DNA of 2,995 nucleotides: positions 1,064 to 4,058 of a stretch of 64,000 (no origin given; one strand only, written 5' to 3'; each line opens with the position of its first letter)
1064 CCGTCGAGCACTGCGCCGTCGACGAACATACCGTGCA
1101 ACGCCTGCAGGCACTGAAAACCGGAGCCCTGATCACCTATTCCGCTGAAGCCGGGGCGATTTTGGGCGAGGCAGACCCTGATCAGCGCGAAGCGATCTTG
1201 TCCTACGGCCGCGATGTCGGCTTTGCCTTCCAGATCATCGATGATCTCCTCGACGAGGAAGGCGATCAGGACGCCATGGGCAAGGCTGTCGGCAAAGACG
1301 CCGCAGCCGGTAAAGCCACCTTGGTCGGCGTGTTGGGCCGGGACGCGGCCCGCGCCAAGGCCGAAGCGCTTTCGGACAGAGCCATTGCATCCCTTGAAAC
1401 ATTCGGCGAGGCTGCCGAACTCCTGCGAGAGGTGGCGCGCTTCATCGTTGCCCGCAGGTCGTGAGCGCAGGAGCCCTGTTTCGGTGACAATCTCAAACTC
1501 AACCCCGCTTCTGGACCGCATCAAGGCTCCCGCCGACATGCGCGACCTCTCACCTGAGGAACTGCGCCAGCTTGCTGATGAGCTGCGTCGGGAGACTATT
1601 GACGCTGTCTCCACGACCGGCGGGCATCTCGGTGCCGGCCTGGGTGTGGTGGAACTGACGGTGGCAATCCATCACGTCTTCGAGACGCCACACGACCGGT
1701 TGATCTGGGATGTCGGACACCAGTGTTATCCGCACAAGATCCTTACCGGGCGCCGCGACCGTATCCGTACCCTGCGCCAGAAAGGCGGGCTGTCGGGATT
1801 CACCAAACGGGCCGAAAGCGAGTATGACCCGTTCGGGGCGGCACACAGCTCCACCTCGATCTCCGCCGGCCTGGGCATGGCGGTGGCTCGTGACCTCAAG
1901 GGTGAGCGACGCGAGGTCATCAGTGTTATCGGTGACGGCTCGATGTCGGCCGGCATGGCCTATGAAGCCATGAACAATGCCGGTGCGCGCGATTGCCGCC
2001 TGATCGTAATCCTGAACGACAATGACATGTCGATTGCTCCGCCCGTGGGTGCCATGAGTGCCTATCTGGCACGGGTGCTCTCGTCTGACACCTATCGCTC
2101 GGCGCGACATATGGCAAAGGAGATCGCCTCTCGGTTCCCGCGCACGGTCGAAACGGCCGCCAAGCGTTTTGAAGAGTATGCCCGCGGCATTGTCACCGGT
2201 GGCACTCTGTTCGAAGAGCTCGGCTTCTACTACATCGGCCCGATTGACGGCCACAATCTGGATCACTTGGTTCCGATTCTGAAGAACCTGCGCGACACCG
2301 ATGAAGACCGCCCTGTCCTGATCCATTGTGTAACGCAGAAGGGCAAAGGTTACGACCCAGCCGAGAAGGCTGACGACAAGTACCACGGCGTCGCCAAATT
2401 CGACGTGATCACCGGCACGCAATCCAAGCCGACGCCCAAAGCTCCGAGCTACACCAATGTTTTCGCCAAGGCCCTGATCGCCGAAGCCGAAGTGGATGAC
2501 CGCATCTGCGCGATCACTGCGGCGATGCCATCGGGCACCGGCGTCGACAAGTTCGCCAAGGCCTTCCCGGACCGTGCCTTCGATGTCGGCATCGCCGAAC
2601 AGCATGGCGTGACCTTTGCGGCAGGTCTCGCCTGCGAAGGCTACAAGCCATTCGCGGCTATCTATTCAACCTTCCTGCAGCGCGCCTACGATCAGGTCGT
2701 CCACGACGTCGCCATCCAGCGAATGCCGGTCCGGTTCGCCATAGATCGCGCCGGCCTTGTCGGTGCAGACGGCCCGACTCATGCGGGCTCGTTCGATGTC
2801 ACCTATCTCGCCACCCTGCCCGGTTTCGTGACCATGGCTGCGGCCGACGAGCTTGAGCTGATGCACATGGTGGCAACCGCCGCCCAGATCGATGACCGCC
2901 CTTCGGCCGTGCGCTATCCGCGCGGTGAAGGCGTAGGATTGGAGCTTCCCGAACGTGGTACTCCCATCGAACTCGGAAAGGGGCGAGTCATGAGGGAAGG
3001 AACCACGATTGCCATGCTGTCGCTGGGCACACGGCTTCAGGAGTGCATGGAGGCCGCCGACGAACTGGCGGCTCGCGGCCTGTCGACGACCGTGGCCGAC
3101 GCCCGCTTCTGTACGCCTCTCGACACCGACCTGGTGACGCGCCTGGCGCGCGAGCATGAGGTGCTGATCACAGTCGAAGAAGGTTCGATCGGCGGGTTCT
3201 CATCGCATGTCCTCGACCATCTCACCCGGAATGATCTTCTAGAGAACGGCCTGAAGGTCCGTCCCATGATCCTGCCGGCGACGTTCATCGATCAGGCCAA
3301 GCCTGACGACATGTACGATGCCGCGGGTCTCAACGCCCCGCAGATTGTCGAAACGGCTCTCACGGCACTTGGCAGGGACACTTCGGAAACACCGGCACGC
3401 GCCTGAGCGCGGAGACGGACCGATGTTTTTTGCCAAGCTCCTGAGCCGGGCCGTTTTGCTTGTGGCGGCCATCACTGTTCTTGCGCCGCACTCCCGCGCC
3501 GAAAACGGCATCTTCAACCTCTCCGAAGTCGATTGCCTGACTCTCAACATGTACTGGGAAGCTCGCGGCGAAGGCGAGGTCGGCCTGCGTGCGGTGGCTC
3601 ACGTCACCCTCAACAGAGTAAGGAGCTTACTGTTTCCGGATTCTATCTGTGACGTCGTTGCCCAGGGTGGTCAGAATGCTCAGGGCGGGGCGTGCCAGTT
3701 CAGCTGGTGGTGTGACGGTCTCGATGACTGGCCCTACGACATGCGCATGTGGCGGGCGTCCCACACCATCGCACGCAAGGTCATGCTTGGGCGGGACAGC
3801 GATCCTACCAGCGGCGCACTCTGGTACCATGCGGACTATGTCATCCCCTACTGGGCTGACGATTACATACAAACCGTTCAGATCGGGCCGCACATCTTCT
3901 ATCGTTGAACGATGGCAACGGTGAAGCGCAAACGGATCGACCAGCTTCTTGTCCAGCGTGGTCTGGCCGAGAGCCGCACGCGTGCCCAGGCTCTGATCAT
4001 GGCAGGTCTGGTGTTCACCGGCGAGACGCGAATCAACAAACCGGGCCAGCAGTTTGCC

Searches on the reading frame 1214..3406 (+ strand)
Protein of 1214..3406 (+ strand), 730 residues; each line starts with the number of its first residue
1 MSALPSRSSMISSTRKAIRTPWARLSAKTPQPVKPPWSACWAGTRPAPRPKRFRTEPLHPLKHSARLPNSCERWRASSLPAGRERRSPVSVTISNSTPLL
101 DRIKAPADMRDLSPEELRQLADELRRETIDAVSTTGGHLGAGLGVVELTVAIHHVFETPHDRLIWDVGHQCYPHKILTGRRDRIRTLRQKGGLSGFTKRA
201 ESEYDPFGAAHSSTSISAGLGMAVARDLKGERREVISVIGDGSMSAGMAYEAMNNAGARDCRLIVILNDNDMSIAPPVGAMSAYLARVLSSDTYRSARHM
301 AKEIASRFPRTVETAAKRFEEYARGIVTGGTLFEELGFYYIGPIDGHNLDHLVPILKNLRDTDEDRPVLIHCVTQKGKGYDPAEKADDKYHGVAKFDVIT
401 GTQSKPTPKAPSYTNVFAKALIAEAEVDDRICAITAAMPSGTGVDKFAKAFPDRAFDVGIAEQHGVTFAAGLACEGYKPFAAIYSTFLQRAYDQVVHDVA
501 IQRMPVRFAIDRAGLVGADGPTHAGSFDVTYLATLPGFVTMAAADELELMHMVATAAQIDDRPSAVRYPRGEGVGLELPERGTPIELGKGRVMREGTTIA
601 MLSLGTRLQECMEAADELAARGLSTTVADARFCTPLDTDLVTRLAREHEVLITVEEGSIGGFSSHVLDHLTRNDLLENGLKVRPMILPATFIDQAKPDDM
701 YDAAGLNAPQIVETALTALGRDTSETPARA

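Call 15: search_protein_families(library=pfam, proteins=[window:1214-3406:+])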
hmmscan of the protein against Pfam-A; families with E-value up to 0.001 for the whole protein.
window:1214-3406:+ (730 aa): 6 families
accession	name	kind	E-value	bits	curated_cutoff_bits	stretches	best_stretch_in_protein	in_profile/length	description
PF13292.11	DXP_synthase_N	-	8.2e-121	402.9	21.2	1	100-374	1-274/274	1-deoxy-D-xylulose-5-phosphate synthase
PF02779.29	Transket_pyr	-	7e-43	146.7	27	1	410-572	2-171/174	Transketolase, pyrimidine binding domain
PF02780.25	Transketolase_C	-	2.8e-27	95.5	25.9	1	588-711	1-124/124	Transketolase, C-terminal domain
PF00456.26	Transketolase_N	-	1.1e-05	25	22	0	236-275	148-188/334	Transketolase, thiamine diphosphate binding domain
PF00676.26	E1_dh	-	2.2e-05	24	22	1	208-275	101-166/300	Dehydrogenase E1 component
PF02775.26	TPP_enzyme_C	-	0.00026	21.2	21.9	1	211-271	29-83/151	Thiamine pyrophosphate enzyme, C-terminal TPP binding domain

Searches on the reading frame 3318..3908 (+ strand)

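Call 15: search_protein_families(library=pfam, proteins=[window:3318-3908:+])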
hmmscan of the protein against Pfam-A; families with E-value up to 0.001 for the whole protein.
window:3318-3908:+ (196 aa): 1 family
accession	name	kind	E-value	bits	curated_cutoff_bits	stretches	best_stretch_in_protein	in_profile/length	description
PF07486.17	Hydrolase_2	-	6.2e-24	85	27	1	84-195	1-100/100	Cell Wall Hydrolase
